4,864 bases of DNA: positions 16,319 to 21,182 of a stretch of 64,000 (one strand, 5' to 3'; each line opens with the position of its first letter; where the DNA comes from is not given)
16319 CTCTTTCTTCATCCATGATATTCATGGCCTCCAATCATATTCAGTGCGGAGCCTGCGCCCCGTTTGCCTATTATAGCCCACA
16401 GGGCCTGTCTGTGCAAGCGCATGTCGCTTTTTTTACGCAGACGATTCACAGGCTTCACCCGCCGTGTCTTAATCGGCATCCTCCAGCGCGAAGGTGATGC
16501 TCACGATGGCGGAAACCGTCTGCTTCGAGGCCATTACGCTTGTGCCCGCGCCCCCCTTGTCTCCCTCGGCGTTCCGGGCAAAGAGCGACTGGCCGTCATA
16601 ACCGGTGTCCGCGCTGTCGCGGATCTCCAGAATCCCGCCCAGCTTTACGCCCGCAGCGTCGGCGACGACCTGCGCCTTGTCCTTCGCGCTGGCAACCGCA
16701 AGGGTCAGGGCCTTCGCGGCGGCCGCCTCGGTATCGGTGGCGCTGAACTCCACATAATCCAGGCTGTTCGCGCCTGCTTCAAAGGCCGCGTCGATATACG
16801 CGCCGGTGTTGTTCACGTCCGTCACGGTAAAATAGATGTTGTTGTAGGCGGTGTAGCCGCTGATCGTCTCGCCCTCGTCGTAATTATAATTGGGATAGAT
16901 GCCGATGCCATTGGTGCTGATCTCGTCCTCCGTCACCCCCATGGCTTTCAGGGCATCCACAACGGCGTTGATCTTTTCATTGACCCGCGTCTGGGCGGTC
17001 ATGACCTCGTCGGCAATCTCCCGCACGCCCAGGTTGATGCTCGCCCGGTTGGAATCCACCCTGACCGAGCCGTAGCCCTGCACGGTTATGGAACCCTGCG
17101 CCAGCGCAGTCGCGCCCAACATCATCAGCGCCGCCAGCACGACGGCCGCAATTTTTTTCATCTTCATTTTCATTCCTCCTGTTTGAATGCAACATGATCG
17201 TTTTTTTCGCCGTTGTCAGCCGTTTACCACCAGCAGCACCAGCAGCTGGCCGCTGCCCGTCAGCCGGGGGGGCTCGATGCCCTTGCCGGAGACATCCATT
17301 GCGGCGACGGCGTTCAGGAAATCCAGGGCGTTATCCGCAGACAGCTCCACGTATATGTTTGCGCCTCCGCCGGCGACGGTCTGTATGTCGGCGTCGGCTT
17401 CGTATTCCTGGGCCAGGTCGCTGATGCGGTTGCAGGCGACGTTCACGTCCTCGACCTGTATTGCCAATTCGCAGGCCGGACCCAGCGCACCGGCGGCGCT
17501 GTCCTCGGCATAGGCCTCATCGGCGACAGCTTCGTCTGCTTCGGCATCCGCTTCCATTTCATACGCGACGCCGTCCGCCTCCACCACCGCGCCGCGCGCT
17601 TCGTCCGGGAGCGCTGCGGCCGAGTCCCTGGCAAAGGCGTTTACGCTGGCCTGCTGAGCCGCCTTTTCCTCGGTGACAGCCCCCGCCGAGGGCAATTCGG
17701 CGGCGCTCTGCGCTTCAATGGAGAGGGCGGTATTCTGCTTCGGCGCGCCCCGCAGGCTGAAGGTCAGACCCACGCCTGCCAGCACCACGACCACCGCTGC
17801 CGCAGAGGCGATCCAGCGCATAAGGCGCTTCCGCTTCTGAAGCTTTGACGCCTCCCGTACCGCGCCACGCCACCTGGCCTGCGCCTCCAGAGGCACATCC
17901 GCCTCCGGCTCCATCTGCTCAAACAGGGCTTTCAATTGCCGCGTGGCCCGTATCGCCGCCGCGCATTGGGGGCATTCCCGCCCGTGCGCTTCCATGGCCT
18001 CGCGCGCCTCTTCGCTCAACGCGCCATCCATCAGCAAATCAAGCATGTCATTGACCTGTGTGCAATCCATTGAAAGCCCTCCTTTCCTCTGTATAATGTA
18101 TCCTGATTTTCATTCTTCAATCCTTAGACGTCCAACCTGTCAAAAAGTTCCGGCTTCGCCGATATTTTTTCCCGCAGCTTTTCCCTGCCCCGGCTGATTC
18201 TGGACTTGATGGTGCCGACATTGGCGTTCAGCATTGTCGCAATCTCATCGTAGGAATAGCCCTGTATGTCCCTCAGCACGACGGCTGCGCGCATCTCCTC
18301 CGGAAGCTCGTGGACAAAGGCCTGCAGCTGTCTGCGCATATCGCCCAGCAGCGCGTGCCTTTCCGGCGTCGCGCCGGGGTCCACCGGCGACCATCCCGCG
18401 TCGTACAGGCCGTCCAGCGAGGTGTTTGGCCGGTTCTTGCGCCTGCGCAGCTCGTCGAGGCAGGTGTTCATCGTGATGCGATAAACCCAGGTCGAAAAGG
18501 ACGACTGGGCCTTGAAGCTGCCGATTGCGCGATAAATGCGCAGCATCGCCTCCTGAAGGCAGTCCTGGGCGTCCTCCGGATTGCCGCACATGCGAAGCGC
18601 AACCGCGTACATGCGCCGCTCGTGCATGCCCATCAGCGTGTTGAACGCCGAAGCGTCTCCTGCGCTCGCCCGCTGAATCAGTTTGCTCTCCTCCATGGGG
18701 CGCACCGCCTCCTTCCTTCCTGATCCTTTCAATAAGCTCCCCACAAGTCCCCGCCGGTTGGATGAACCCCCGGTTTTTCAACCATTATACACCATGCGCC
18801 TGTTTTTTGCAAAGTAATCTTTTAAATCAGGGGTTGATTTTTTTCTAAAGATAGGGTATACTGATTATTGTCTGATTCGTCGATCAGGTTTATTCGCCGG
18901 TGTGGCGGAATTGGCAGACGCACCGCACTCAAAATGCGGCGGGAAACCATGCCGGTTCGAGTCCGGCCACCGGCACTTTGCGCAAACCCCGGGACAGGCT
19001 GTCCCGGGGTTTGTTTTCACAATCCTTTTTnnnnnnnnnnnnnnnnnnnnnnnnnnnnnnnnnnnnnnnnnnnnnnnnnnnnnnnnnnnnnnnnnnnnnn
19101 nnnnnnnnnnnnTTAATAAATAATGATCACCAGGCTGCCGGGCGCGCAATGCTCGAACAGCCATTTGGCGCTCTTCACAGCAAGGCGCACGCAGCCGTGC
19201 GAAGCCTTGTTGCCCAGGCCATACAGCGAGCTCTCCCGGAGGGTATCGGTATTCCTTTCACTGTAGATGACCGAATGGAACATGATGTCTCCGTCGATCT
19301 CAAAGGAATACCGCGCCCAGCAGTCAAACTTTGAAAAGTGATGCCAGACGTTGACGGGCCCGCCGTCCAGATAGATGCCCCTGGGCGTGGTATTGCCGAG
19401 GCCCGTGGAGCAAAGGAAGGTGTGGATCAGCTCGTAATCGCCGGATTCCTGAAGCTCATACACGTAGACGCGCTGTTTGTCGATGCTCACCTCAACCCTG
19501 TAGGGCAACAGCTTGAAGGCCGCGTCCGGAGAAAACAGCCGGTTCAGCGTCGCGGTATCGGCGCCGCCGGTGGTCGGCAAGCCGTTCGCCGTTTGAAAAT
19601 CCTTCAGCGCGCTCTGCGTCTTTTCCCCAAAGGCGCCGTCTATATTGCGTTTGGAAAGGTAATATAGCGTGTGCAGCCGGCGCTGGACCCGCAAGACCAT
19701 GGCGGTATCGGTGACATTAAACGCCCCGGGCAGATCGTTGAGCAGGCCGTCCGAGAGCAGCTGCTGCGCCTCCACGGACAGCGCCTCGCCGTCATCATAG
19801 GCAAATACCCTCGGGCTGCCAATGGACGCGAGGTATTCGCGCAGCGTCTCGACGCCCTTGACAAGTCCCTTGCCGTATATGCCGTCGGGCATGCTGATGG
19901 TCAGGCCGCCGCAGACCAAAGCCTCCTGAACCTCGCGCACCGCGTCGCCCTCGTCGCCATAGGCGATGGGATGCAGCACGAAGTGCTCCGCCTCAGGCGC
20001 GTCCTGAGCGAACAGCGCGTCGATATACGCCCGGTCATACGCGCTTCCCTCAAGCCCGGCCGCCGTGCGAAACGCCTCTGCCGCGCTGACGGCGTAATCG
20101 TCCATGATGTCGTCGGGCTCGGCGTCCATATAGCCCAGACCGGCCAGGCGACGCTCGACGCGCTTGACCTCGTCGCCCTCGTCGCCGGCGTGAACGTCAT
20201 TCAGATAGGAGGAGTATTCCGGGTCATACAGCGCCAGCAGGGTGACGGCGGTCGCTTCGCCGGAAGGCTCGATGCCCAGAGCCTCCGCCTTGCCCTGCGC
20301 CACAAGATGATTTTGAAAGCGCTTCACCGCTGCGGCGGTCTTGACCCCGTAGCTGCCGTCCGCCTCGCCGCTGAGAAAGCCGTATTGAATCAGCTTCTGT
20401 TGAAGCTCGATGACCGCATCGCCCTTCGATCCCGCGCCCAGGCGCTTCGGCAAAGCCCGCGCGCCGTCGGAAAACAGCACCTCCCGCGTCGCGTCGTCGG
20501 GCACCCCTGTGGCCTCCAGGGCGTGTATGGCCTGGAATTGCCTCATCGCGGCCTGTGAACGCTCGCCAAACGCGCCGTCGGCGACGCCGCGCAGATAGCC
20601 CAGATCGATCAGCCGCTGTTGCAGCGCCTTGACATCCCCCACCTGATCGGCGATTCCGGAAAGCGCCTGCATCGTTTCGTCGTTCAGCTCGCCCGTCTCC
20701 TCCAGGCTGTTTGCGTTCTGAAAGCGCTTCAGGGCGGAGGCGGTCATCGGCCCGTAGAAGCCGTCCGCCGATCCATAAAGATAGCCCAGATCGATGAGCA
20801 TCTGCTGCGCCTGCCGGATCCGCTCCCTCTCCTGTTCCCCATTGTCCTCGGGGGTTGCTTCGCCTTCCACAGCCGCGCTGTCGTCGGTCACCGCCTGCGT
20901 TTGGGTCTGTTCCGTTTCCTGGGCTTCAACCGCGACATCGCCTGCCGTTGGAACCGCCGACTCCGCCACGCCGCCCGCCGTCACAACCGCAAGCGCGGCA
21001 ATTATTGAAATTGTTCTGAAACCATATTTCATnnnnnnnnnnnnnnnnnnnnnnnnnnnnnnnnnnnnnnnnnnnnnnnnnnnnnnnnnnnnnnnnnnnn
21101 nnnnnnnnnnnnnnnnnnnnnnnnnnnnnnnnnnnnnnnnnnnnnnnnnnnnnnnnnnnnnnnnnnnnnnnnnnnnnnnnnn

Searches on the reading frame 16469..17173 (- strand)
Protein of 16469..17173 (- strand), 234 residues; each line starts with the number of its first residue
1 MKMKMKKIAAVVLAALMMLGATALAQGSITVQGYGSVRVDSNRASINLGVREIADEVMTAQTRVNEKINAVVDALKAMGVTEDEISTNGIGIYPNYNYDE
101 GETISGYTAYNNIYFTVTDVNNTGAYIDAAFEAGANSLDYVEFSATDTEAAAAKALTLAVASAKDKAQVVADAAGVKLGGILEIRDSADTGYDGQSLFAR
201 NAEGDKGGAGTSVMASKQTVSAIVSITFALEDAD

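Call 90: search_protein_families(library=pfam, max_evalue=1e-8, proteins=[window:16469-17173:-])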
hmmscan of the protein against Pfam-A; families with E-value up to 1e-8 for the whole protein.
window:16469-17173:- (234 aa): 1 family
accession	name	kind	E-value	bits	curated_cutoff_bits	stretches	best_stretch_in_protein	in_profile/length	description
PF04402.19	SIMPL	-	3e-47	162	25.2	1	29-228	1-205/205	Protein of unknown function (DUF541)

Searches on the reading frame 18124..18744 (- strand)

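Call 90: search_protein_families(library=pfam, max_evalue=1e-8, proteins=[window:18124-18744:-])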
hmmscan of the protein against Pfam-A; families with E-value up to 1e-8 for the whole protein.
window:18124-18744:- (206 aa): 3 families
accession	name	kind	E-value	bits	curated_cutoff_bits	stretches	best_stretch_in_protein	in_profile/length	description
PF04542.20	Sigma70_r2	-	1.6e-21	76.3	24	1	39-104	3-70/71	Sigma-70 region 2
PF08281.18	Sigma70_r4_2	-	1.4e-17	63.5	25.7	1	138-190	2-54/54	Sigma-70, region 4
PF04545.22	Sigma70_r4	-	2.8e-11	43.2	24.1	1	145-192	3-50/50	Sigma-70, region 4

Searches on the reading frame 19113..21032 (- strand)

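Call 90: search_protein_families(library=pfam, max_evalue=1e-8, proteins=[window:19113-21032:-])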
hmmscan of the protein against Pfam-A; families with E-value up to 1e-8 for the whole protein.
window:19113-21032:- (639 aa): 3 families
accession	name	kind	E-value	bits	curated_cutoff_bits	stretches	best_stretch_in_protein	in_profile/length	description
PF01471.23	PG_binding_1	-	5.1e-73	241.6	23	4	69-124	2-57/57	Putative peptidoglycan binding domain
PF08823.16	PG_binding_2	-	7.5e-21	74.6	21.1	0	60-113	6-59/74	Putative peptidoglycan binding domain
PF03734.19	YkuD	-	2.7e-13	51.2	23.4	1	510-637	1-146/146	L,D-transpeptidase catalytic domain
